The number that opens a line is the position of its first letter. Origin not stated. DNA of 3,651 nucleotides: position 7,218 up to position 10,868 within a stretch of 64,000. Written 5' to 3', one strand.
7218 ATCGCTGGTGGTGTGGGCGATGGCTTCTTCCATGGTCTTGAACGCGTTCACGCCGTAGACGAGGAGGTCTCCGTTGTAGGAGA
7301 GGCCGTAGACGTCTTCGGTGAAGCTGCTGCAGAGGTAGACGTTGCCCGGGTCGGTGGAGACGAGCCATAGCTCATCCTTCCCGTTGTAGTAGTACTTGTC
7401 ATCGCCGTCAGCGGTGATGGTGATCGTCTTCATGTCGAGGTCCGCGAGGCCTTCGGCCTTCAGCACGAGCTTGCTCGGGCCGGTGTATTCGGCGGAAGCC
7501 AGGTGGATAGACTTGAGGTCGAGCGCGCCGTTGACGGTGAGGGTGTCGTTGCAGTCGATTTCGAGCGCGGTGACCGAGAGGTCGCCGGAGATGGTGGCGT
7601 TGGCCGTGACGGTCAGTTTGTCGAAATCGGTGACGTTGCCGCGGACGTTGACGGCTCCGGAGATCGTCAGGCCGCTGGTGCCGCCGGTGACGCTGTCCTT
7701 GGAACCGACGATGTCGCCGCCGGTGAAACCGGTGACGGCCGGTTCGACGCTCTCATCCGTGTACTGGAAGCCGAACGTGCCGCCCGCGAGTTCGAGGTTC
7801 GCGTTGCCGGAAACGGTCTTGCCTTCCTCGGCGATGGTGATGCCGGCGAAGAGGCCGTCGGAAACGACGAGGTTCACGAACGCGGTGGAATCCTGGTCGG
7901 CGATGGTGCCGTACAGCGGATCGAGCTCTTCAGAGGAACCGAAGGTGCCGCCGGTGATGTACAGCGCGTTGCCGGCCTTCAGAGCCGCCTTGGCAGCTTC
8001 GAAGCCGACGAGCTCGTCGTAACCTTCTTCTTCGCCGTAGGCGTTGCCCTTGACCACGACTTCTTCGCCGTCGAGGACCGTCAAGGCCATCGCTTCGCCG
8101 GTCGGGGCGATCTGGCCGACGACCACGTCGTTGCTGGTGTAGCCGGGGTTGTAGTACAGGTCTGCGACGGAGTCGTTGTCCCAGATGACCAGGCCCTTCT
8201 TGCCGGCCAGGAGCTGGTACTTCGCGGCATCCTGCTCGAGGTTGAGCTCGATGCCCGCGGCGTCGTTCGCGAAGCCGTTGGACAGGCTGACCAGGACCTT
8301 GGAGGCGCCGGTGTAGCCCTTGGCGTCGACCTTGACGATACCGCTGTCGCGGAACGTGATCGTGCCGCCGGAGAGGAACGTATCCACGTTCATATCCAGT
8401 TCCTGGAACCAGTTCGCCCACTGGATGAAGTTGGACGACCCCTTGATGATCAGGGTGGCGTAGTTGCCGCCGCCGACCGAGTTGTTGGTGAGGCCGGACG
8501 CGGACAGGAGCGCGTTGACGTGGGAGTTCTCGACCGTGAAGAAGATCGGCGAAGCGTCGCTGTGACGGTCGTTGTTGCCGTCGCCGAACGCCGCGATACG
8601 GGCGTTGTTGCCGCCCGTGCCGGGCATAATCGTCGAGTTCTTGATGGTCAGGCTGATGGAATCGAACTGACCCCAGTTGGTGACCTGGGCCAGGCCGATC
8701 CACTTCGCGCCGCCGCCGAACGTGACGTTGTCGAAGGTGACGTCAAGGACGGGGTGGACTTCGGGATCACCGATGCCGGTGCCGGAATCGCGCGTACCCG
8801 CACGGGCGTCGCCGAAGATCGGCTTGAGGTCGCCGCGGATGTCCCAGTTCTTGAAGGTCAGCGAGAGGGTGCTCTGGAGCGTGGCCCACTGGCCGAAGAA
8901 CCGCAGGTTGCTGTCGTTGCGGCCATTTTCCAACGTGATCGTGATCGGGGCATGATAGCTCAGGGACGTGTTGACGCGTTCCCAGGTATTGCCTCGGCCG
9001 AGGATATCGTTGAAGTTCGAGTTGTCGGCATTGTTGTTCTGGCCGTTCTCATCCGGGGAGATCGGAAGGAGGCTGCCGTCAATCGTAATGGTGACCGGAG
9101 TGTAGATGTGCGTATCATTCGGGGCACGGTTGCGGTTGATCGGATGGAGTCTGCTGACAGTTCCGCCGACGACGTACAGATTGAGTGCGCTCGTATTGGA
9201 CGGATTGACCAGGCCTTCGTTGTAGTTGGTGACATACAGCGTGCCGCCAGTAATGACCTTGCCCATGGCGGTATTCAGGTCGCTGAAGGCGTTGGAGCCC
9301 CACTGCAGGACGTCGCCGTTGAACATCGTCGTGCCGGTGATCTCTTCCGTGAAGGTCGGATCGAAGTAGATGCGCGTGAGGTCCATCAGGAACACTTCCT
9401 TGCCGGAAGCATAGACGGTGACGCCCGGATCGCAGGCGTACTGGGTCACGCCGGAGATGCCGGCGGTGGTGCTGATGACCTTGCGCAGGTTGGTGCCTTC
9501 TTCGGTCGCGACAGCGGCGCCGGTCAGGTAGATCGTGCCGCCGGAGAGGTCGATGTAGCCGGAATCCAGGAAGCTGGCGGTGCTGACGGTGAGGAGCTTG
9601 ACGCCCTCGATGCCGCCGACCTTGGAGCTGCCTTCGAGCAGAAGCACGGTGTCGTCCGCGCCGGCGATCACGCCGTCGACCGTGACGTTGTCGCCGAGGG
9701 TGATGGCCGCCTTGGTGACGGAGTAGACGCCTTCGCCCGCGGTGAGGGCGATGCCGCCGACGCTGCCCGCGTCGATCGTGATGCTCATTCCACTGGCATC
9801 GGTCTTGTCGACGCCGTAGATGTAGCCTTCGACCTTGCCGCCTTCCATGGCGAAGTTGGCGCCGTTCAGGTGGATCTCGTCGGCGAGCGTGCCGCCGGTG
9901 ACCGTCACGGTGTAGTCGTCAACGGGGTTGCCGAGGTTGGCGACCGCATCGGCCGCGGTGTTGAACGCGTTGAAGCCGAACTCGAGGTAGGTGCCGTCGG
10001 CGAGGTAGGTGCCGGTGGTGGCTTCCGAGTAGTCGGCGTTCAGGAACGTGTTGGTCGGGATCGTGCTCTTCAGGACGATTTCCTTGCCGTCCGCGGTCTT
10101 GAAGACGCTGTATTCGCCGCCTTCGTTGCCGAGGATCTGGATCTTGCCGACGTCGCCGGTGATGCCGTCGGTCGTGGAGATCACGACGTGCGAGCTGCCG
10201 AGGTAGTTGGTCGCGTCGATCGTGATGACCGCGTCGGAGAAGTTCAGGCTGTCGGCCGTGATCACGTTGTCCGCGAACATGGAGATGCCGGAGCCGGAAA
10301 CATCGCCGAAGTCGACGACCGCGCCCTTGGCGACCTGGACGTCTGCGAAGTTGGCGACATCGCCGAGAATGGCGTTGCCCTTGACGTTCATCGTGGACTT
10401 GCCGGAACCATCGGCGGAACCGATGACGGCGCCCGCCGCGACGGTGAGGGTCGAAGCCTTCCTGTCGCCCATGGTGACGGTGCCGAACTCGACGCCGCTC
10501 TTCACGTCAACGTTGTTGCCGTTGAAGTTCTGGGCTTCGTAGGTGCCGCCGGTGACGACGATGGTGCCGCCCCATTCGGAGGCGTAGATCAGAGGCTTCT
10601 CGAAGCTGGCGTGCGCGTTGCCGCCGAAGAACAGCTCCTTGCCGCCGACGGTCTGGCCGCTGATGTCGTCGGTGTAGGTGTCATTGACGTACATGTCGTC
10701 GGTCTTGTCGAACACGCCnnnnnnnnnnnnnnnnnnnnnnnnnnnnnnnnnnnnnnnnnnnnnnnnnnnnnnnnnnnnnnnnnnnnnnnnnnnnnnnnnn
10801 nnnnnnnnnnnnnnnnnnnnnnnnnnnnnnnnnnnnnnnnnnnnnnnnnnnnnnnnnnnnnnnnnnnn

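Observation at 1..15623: Hidden giant minus-strand gene; the three huge plus-strand ORFs are its antisense shadow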

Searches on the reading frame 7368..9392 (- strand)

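Call 75: search_protein_families(library=pfam, proteins=[window:7368-9392:-], max_evalue=1)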
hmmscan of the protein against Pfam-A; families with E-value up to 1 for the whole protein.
window:7368-9392:- (675 aa): 1 family
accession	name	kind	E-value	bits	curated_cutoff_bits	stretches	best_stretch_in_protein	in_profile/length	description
PF04519.19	Bactofilin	-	0.011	16.4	27.9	1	575-614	52-89/98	Polymer-forming cytoskeletal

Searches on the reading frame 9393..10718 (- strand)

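Call 75: search_protein_families(library=pfam, proteins=[window:9393-10718:-], max_evalue=1)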
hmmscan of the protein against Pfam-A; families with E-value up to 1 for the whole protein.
window:9393-10718:- (442 aa): 1 family
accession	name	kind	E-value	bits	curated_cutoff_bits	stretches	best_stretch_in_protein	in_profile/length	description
PF19135.5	DUF5818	-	0.043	13.8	27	0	331-355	20-47/57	Protein of unknown function (DUF5818)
